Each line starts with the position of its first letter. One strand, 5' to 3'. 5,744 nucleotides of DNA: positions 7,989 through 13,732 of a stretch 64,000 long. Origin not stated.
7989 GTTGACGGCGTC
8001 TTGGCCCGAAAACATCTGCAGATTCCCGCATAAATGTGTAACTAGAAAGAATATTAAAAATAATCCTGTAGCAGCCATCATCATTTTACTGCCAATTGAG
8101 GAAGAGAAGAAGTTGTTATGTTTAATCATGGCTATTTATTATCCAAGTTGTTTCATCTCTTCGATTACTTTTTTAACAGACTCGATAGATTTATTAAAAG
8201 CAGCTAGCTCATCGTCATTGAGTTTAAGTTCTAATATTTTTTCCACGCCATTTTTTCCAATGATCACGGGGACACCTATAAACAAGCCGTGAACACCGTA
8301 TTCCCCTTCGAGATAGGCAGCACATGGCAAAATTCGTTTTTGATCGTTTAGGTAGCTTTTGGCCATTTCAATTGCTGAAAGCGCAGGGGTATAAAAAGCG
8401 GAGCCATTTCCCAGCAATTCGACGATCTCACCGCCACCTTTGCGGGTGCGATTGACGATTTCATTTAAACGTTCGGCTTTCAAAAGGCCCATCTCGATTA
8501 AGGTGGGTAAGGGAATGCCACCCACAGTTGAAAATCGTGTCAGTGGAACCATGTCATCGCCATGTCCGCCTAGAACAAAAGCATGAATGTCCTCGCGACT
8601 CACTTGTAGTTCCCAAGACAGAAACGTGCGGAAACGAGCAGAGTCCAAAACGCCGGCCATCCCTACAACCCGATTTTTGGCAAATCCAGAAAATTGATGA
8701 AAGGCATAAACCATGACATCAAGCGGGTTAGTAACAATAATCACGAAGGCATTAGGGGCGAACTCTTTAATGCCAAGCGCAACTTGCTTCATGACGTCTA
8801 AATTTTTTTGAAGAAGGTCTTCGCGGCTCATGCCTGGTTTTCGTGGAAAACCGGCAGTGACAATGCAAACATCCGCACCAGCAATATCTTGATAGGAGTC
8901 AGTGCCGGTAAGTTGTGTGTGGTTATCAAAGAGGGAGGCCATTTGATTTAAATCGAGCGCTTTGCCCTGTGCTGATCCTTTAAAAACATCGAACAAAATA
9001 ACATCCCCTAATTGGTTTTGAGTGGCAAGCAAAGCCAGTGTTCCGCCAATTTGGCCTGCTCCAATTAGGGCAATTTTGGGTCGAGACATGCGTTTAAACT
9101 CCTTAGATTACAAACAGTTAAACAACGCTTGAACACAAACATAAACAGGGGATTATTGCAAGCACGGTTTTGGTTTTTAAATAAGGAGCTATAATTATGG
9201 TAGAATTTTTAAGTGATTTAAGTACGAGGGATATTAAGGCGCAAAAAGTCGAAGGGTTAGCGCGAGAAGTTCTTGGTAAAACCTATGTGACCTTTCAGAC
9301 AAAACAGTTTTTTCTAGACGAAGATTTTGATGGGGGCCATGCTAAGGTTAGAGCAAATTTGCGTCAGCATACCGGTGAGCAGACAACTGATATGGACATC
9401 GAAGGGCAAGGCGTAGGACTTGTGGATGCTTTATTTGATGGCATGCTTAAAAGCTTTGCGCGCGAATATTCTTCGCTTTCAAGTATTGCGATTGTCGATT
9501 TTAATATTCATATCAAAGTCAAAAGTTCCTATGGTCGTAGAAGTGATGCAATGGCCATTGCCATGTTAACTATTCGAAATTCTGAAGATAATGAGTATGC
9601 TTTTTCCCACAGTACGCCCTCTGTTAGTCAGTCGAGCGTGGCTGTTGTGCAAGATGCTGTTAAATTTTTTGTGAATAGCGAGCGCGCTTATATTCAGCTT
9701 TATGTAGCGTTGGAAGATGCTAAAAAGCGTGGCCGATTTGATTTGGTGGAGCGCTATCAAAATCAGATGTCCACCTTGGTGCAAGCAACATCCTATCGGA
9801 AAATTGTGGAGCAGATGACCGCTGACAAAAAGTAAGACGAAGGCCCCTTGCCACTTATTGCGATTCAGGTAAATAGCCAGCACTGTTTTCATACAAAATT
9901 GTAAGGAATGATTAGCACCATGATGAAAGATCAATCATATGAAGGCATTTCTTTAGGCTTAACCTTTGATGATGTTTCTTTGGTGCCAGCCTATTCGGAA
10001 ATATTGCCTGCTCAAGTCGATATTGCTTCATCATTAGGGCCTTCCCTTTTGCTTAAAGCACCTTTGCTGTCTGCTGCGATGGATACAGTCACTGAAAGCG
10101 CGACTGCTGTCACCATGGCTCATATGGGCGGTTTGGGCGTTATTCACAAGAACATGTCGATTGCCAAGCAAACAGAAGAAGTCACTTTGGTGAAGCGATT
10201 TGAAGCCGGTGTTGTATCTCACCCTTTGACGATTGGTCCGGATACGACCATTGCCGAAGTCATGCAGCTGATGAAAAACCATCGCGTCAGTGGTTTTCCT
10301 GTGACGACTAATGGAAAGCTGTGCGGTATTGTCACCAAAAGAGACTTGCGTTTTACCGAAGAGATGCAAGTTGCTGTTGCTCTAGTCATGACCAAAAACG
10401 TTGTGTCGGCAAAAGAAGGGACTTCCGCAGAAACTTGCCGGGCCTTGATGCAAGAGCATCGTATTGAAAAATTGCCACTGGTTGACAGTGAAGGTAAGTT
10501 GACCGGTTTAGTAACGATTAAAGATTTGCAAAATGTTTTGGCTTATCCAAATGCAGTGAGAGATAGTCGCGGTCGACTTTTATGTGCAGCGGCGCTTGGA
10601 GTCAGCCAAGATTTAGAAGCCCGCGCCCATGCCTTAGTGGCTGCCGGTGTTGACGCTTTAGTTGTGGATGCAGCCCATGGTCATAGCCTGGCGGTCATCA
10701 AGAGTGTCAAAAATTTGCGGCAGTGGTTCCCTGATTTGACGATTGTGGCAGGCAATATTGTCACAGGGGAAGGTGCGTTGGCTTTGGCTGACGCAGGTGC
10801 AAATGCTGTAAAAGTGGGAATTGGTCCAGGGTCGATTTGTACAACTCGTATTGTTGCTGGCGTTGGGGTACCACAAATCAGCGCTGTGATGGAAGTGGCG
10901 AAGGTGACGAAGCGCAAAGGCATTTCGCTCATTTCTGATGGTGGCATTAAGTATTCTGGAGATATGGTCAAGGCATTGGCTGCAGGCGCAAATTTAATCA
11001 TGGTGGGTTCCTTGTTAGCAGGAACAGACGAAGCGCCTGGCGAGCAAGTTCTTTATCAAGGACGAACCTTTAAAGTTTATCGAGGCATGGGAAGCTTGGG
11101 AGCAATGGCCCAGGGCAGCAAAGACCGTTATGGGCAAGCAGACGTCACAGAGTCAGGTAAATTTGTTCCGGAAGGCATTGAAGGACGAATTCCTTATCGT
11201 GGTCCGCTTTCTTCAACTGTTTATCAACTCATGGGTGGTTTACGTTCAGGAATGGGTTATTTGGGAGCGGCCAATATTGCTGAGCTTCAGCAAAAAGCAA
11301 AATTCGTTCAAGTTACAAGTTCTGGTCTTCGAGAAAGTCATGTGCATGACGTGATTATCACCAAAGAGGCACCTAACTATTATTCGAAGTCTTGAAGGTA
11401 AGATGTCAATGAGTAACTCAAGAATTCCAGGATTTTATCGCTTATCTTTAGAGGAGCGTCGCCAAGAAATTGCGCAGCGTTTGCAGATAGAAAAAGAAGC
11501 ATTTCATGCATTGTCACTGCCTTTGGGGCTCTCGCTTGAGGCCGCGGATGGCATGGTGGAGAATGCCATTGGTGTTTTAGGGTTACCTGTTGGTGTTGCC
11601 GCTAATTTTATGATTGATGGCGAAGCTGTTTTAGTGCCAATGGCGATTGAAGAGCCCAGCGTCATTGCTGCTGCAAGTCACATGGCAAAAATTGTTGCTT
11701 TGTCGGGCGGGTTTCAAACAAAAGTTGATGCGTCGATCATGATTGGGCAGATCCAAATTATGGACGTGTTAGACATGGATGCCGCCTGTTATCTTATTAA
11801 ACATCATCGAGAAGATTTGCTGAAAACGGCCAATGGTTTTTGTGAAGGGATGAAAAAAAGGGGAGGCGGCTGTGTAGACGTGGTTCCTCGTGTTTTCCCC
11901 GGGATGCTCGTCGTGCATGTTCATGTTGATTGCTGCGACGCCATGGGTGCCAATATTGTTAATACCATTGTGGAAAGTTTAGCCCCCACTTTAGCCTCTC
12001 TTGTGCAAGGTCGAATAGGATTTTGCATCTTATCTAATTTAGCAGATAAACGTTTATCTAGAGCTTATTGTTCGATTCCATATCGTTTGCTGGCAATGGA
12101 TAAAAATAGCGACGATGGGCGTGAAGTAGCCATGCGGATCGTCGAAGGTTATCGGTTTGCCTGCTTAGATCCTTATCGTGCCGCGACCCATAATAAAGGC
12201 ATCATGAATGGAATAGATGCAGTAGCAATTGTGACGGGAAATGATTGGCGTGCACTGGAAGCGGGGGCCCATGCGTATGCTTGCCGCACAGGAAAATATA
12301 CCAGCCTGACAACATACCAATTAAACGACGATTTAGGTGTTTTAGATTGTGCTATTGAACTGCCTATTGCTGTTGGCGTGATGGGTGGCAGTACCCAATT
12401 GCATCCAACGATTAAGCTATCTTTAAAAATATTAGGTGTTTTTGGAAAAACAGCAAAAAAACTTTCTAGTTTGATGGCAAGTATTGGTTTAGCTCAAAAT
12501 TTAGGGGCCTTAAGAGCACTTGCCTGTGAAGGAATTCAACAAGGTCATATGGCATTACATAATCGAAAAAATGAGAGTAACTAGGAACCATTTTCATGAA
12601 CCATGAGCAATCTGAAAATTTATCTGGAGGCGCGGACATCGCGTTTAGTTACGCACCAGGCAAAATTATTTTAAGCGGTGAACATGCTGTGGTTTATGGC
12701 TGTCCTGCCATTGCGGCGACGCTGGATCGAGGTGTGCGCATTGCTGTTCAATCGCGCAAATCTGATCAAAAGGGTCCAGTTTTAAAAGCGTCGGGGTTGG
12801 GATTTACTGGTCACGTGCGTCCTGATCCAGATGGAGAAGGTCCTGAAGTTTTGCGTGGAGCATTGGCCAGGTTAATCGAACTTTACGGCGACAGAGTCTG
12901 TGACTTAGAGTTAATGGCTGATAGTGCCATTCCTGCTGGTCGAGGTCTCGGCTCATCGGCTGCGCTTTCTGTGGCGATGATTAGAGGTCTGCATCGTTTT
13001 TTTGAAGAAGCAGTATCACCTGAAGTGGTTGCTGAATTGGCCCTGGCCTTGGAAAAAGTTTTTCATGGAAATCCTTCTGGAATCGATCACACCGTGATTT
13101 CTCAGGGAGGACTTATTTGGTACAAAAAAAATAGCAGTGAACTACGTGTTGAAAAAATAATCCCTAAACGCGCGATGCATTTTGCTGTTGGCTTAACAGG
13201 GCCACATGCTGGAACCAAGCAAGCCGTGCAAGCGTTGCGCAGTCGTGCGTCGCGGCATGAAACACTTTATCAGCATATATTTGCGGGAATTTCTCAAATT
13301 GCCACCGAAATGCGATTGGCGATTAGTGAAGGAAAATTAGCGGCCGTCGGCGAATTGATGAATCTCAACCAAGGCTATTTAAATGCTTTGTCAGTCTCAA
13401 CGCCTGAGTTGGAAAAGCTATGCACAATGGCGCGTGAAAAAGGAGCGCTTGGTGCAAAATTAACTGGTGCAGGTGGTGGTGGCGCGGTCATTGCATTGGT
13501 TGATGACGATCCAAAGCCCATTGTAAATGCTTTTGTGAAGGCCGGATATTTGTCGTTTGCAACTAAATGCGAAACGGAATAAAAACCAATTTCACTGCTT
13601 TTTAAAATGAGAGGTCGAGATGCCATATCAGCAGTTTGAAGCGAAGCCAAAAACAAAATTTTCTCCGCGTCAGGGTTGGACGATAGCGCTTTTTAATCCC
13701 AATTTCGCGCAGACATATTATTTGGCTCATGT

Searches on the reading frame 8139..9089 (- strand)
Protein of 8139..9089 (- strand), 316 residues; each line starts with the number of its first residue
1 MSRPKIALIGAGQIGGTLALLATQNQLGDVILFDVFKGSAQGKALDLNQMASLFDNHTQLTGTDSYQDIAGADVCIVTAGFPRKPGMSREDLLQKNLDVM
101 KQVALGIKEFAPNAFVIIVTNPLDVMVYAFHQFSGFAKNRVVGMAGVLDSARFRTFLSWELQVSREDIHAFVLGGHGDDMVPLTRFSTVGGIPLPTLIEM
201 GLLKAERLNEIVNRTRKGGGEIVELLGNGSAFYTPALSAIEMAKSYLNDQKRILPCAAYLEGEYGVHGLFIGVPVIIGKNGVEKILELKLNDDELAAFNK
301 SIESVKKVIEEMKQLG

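Call 31: search_protein_families(library=ncbifam, proteins=[window:8139-9089:-], max_evalue=1e-10)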
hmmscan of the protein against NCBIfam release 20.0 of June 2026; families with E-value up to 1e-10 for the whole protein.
window:8139-9089:- (316 aa): 9 families
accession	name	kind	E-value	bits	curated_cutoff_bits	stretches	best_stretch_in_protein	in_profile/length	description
NF004863.0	PRK06223.1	subfamily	4.7e-137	456.3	283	1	1-314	1-309/313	malate dehydrogenase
TIGR01763.1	MalateDH_bact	equivalog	1.8e-123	411.6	351.85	1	3-310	1-303/305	malate dehydrogenase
NF000824.0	PRK00066.1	subfamily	8.4e-80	268.4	339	1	4-312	7-314/316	L-lactate dehydrogenase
TIGR01771.1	L-LDH-NAD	equivalog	5.3e-77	259.1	303.55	1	8-307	1-299/299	L-lactate dehydrogenase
NF041314.1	Malate_DH_Halo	equivalog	4.8e-45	154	550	1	5-307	3-298/304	malate dehydrogenase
TIGR01772.1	MDH_euk_gproteo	equivalog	4.8e-39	134.5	273.05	1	5-311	1-306/313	malate dehydrogenase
TIGR01759.1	MalateDH-SF1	subfamily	3.5e-25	88.7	345.65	1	11-306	12-321/327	malate dehydrogenase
NF003916.0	PRK05442.1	equivalog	2.7e-22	79.1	271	1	38-315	49-326/328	malate dehydrogenase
TIGR01758.1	MDH_euk_cyt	equivalog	6.1e-13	48.9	470.4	1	61-293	65-303/324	malate dehydrogenase, NAD-dependent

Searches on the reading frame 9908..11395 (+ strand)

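Call 31: search_protein_families(library=ncbifam, proteins=[window:9908-11395:+], max_evalue=1e-10)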
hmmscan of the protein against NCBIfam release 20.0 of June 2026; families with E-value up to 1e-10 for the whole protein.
window:9908-11395:+ (495 aa): 12 families
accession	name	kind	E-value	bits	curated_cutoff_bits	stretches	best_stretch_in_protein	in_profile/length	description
TIGR01302.1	IMP_dehydrog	equivalog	4.1e-176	586.3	481.5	1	17-461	1-449/450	IMP dehydrogenase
NF005311.0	PRK06843.1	equivalog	3.1e-122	408.4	779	2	209-483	127-401/404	inosine 5-monophosphate dehydrogenase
NF005869.0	PRK07807.1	equivalog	4e-92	309.8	549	1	16-477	11-472/479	GuaB1 family IMP dehydrogenase-related protein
NF052358.1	GMPRedGuaB1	equivalog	7.7e-91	305.6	675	1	15-477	10-472/479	GMP reductase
NF005493.0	PRK07107.1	equivalog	2.3e-90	303.5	585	1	19-488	11-497/502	IMP dehydrogenase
TIGR01303.1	IMP_DH_rel_1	equivalog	1.2e-84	285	562.75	1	16-476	10-469/475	GuaB1 family IMP dehydrogenase-related protein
NF003470.0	PRK05096.1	equivalog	4.2e-59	200.4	397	1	229-471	102-338/347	GMP reductase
TIGR01305.1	GMP_reduct_1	equivalog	3.6e-56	190.6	492.15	1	247-471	121-337/343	GMP reductase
NF003966.0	PRK05458.1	equivalog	2.4e-45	155.2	344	1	224-473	87-321/327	GMP reductase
TIGR01306.1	GMP_reduct_2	equivalog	2e-39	136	465.65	1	251-462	112-307/321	GMP reductase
TIGR01304.1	IMP_DH_rel_2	equivalog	1.6e-30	106.6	342.1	1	232-462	137-360/365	GuaB3 family IMP dehydrogenase-related protein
NF041552.1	TF_PrdR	equivalog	8.7e-11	40.8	795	0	151-211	66-125/577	sigma-54 dependent transcriptional regulator PrdR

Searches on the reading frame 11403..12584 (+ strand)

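Call 31: search_protein_families(library=ncbifam, proteins=[window:11403-12584:+], max_evalue=1e-10)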
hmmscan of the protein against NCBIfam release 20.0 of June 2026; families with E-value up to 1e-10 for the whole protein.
window:11403-12584:+ (393 aa): 3 families
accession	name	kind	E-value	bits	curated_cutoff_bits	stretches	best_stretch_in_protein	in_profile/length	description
TIGR00532.1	HMG_CoA_R_NAD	equivalog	1e-109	367.4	259.95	1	3-386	19-394/395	hydroxymethylglutaryl-CoA reductase, degradative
TIGR00533.1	HMG_CoA_R_NADP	equivalog_domain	6.9e-17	61.5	441.8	0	19-192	33-205/402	hydroxymethylglutaryl-CoA reductase (NADPH)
TIGR00920.1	2A060605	subfamily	1.9e-11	42.9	778.35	0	19-113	493-586/887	hydroxymethylglutaryl-CoA reductase (NADPH)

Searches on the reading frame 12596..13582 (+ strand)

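Call 31: search_protein_families(library=ncbifam, proteins=[window:12596-13582:+], max_evalue=1e-10)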
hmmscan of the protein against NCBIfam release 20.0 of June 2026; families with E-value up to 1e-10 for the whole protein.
window:12596-13582:+ (328 aa): 12 families
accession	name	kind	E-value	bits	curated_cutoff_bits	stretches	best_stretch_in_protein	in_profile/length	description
TIGR00549.1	mevalon_kin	equivalog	4.5e-72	242.9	163.05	1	20-301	1-276/276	mevalonate kinase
NF003036.0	PRK03926.1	equivalog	4.5e-58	196.7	403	1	19-325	5-291/302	mevalonate kinase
NF003006.0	PRK03817.1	equivalog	3.4e-20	72.3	443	1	223-318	234-329/352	galactokinase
TIGR01220.1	Pmev_kin_Gr_pos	equivalog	7.2e-19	68.1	165.7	0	178-319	200-348/358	phosphomevalonate kinase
NF003705.0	PRK05322.1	equivalog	2.6e-17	62.6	385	0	238-313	283-360/388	galactokinase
TIGR00131.1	gal_kin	equivalog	2.4e-16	59.7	226.65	0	242-312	288-360/388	galactokinase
NF003472.0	PRK05101.1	equivalog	2.9e-13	49.5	499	0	18-172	23-181/382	galactokinase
NF040957.1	Arch_PMK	equivalog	1e-12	48.3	500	1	20-304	4-289/316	phosphomevalonate kinase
NF009948.0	PRK13412.1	equivalog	9.1e-12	43.5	721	0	217-307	849-939/974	bifunctional fucokinase/fucose-1-phosphate guanylyltransferase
NF002288.1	PRK01212.1-4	equivalog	1.1e-11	44.3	194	1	103-315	76-279/303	homoserine kinase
TIGR00191.1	thrB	equivalog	4.1e-11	42.3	168.25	1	88-314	65-277/304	homoserine kinase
NF001816.0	PRK00555.1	equivalog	6e-11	41.9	509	0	237-311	258-333/363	galactokinase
